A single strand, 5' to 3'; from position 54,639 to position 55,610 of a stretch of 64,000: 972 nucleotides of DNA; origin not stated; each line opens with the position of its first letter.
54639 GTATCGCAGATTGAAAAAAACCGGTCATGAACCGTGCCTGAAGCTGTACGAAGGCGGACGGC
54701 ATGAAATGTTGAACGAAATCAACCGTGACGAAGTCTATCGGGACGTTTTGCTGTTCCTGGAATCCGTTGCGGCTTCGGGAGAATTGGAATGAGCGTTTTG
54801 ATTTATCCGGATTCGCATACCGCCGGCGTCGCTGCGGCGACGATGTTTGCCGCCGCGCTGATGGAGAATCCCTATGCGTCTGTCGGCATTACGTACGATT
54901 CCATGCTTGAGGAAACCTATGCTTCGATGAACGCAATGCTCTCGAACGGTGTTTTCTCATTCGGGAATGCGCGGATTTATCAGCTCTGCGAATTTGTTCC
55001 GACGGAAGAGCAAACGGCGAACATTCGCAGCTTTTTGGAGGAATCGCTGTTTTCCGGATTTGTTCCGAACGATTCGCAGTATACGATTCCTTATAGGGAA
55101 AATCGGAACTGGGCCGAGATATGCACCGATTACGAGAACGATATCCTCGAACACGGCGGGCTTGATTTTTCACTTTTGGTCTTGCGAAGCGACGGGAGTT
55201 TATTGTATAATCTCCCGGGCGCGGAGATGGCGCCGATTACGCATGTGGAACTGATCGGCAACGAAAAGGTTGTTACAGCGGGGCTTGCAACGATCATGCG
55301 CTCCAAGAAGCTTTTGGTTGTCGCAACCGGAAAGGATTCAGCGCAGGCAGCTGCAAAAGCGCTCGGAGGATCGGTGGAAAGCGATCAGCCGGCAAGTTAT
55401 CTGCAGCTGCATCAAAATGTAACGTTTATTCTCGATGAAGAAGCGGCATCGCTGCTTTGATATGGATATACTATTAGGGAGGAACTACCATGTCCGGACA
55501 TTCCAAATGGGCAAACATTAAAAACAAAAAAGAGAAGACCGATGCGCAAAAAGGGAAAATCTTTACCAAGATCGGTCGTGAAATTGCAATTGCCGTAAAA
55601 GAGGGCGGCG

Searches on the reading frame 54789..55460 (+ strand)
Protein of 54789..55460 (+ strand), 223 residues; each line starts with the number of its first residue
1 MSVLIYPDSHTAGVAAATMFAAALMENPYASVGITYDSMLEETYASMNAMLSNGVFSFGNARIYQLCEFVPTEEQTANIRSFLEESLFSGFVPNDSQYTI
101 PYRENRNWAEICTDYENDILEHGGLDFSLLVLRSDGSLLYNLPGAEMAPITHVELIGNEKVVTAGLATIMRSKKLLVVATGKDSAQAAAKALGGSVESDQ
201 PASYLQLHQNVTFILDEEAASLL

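Call 37: find_encoding_contigs(protein=window:54789-55460:+, flank=10000, max_places=1)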
Protein window:54789-55460:+ (223 aa): 20 contigs read that carry it; 1 place shown.
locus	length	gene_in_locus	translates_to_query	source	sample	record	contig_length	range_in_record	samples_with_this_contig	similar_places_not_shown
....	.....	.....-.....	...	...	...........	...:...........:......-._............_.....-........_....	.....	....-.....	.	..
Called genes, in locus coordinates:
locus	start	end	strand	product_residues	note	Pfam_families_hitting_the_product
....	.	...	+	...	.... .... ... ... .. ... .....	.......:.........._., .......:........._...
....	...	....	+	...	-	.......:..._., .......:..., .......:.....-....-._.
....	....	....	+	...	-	-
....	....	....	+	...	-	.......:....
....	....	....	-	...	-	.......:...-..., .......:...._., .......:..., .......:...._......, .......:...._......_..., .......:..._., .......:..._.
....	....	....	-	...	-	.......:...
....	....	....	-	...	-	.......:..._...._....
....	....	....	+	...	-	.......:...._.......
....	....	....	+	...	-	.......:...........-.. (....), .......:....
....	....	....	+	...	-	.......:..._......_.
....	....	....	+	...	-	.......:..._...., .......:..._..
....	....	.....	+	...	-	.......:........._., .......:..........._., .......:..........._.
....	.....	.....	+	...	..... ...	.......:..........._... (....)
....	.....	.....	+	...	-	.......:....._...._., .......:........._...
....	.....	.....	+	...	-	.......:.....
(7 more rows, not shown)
